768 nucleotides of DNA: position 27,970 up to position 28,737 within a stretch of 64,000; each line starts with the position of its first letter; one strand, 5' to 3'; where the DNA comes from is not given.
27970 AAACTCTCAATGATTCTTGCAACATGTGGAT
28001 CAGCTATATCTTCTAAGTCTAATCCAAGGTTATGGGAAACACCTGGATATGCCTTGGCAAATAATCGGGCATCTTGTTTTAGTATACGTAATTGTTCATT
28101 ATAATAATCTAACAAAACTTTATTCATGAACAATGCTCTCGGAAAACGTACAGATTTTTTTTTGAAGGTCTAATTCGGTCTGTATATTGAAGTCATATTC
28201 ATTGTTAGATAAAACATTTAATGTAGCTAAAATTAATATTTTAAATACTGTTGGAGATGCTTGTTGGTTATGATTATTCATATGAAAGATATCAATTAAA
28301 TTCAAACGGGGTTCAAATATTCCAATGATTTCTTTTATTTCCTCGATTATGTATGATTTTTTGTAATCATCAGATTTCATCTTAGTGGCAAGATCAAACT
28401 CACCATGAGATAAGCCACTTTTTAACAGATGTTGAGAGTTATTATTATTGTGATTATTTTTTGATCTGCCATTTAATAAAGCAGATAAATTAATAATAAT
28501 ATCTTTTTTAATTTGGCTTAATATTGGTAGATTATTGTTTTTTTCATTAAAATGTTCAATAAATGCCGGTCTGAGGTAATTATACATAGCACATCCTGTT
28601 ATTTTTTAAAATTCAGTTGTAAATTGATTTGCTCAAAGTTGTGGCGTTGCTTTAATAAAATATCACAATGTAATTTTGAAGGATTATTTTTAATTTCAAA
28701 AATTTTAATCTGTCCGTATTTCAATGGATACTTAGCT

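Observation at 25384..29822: Second divergent operon: truncated TssC paralog co-transcribed with tssE-tssF-tssG but without a TssB partner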

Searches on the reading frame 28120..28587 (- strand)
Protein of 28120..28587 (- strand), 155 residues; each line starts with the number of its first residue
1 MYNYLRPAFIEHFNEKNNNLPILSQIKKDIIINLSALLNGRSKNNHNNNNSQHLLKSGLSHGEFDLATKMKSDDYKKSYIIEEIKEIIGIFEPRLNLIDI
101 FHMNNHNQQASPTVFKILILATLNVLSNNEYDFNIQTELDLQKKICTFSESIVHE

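Call 5: search_protein_families(library=pfam, proteins=[window:28120-28587:-], max_evalue=0.01)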
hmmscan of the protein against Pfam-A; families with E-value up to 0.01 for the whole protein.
window:28120-28587:- (155 aa): 1 family
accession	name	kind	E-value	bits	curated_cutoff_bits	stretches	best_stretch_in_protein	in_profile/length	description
PF04965.19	GPW_gp25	-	0.00019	21.6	27.2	1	26-124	3-92/96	Baseplate wedge protein gp25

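Call 16: search_protein_families(library=ncbifam, proteins=[window:28120-28587:-], max_evalue=0.001)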
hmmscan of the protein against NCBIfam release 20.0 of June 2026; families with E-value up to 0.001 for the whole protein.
window:28120-28587:- (155 aa): 1 family
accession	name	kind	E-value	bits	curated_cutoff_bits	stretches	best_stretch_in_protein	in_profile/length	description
TIGR03357.1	VI_zyme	equivalog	8.2e-09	35.2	53.2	1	16-140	16-126/133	type VI secretion system baseplate subunit TssE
